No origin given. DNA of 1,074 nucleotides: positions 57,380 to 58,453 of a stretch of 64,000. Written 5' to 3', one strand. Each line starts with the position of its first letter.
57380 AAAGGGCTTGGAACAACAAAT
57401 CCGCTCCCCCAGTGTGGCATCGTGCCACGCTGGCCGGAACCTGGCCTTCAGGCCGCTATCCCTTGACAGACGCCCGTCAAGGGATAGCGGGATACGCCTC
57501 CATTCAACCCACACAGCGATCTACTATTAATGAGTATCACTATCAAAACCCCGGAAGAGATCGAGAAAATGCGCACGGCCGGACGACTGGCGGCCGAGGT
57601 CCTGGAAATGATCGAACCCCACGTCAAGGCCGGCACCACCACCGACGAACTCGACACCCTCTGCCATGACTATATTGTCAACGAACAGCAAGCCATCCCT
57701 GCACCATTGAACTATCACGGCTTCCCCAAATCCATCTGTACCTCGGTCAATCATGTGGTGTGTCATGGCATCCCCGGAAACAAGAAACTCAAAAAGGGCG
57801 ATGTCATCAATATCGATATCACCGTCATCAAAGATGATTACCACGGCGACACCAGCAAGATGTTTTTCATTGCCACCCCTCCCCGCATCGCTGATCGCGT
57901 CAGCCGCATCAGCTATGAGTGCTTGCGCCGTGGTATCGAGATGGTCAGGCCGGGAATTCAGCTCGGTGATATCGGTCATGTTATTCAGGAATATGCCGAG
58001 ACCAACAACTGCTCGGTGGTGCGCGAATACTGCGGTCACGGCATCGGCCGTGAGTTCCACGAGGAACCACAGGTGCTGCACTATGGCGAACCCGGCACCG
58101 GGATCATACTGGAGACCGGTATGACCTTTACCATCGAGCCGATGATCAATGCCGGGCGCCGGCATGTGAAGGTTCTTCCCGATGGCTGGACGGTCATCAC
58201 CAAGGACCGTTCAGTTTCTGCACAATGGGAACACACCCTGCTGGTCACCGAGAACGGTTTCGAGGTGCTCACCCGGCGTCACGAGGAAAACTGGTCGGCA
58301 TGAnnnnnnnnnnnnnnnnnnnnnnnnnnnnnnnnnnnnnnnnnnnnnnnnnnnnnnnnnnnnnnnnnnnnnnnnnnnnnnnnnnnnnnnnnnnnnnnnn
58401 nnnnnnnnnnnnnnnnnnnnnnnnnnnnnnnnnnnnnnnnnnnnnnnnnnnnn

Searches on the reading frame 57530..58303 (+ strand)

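Call 46: search_protein_families(library=pfam, proteins=[window:57530-58303:+], max_evalue=0.001)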
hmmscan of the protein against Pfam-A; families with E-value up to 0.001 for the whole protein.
window:57530-58303:+ (257 aa): 1 family
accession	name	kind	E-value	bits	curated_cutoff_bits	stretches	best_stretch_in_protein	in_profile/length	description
PF00557.29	Peptidase_M24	-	3.2e-53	181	23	1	12-241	1-208/208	Metallopeptidase family M24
